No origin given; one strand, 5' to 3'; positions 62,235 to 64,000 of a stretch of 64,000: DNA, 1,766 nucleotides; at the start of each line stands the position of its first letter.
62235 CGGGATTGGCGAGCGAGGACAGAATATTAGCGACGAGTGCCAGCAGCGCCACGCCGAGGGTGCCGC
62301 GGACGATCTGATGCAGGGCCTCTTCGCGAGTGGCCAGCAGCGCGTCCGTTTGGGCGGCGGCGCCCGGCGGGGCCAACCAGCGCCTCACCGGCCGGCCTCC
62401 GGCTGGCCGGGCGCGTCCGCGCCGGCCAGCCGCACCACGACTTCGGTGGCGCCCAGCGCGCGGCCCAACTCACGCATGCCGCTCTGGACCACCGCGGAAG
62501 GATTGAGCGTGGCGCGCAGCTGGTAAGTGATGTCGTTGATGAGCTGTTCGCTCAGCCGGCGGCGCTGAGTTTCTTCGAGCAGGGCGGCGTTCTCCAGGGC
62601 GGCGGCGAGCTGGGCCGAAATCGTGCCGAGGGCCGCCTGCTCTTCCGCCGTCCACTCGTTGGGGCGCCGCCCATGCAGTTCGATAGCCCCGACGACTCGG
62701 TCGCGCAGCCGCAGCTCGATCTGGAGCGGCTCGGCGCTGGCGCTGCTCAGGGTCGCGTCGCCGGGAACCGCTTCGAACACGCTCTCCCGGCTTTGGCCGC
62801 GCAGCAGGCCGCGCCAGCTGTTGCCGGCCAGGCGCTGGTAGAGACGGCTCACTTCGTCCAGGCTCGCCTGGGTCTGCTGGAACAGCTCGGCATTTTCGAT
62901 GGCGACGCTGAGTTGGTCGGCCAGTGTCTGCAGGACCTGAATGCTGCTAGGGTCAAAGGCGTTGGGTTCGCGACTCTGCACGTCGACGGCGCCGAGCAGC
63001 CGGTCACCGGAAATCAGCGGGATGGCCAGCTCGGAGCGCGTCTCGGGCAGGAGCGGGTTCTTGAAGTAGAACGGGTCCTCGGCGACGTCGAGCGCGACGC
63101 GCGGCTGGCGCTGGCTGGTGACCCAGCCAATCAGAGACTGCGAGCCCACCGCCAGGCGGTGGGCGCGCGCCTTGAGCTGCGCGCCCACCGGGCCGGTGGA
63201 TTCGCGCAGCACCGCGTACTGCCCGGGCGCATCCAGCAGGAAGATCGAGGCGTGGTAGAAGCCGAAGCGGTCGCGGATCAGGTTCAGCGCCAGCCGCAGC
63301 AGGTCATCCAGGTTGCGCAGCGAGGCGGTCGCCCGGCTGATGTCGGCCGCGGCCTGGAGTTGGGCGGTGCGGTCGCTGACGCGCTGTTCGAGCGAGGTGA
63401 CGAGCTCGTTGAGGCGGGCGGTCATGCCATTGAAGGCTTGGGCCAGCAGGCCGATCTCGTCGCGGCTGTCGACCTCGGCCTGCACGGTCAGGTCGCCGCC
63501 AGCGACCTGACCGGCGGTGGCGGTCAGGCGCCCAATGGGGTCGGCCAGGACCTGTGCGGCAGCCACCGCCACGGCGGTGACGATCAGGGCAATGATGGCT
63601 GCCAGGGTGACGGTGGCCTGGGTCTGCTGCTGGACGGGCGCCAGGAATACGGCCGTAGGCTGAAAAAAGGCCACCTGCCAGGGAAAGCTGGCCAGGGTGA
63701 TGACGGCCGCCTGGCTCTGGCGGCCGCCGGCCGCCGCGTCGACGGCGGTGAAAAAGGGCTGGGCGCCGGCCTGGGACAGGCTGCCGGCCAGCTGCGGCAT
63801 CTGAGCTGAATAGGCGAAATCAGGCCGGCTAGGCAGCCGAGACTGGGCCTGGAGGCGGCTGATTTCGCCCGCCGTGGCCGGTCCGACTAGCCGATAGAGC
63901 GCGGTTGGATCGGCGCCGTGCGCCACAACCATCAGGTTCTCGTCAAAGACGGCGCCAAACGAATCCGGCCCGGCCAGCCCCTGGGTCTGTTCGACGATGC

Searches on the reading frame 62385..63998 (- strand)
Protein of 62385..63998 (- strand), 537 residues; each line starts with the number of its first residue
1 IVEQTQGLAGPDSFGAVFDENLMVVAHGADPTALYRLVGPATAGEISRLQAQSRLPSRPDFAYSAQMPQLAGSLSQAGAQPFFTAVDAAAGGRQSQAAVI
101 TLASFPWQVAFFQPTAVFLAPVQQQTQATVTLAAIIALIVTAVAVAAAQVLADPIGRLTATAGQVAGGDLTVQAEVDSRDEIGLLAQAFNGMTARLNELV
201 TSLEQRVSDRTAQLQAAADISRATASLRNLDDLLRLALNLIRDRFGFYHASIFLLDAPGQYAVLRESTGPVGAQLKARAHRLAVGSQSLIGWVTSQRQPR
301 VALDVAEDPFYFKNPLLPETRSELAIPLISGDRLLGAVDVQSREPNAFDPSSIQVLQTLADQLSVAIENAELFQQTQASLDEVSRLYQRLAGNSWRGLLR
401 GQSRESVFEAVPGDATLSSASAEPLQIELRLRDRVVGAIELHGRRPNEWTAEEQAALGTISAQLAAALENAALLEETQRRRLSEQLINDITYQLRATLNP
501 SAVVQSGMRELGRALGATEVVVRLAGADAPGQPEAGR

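Call 3: search_protein_families(library=pfam, proteins=[window:62385-63998:-], max_evalue=0.01)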
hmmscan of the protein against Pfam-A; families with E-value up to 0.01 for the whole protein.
window:62385-63998:- (537 aa): 4 families
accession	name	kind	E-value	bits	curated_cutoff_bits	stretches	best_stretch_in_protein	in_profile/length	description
PF13185.12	GAF_2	-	3.7e-26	92.4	28.6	2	229-368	3-136/136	GAF domain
PF01590.32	GAF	-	8.4e-23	81.8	22.4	2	229-367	1-133/133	GAF domain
PF13492.12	GAF_3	-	3.7e-16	60.1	27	2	229-369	1-129/129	GAF domain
PF00672.30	HAMP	-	1.5e-14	54.5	25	1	150-198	5-53/53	HAMP domain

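Call 4: search_protein_families(library=ncbifam, proteins=[window:62385-63998:-], max_evalue=0.01)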
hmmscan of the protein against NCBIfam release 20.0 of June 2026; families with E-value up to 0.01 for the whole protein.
window:62385-63998:- (537 aa): 33 families (the best 25 are shown)
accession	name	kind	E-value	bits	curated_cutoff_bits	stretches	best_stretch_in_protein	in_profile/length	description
NF038263.1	prot_phos_SiaA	equivalog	8.5e-16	57.6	700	1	126-235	309-416/658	biofilm regulation protein phosphatase SiaA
NF008184.0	PRK10935.1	equivalog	1.3e-11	43.9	553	1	129-218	155-244/565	nitrate/nitrite two-component system sensor histidine kinase NarQ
NF033092.0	HK_WalK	equivalog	6.1e-11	41.6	725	1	127-204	176-254/594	cell wall metabolism sensor histidine kinase WalK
NF040691.1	MtrAB_MtrB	equivalog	7.6e-11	41.7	450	1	70-205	125-266/507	MtrAB system histidine kinase MtrB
NF007896.0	PRK10600.1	equivalog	1.2e-10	40.7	578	1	132-219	159-246/598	nitrate/nitrite two-component system sensor histidine kinase NarX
NF058645.1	MCPCtpMPsAe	equivalog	3.3e-09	36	900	1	121-216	199-292/558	methyl-accepting chemotaxis protein CtpM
NF047786.1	his_kin_MadS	equivalog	9.6e-09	34.8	500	2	322-389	129-196/434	MadS family sensor histidine kinase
NF011874.0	PRK15347.1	equivalog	1.1e-08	33.6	852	1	101-218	270-388/921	two component system sensor kinase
NF007837.0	PRK10549.1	equivalog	3.7e-08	32.5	603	1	123-198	160-235/466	envelope stress sensor histidine kinase BaeS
NF053592.1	HK_near_YfiR_like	equivalog_domain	6.5e-08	32.4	194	1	129-196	149-221/223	sensor histidine kinase, YfiR-like protein-associated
NF012163.2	BaeS_SmeS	equivalog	2.1e-07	30.2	500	1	123-222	160-259/457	sensor histidine kinase efflux regulator BaeS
NF053781.1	cdiGMPphdstlr2612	equivalog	3e-07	28.5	1600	1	324-388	384-449/1268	Tlr1612 family c-di-GMP phosphodiesterase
NF008283.0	PRK11061.1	equivalog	8.3e-07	27.6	583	1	220-373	8-160/748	phosphoenolpyruvate--protein phosphotransferase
NF041210.1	his_kin_PieS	equivalog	1.5e-06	27.5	850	1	127-221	170-258/474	two component system sensor histidine kinase PieS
NF011622.0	PRK15048.1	equivalog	1.9e-06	27.3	900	1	131-205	196-270/553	methyl-accepting chemotaxis protein II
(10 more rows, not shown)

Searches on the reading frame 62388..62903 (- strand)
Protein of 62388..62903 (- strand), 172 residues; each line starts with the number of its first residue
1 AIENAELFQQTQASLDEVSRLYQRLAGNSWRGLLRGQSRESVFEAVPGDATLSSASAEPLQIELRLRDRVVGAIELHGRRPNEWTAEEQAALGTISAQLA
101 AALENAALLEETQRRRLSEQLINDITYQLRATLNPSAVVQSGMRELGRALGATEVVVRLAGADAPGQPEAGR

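Call 60: search_protein_families(library=pfam, proteins=[window:62388-62903:-], max_evalue=10)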
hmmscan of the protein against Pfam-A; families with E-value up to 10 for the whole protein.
seq(172 aa): 3 families
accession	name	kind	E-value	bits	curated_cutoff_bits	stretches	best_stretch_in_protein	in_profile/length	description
PF01590.32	GAF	-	7.9e-06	26.9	22.4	1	65-103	96-133/133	GAF domain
PF13492.12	GAF_3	-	0.00011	23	27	1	52-105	76-129/129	GAF domain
PF13185.12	GAF_2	-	0.00027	21.6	28.6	1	64-104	96-136/136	GAF domain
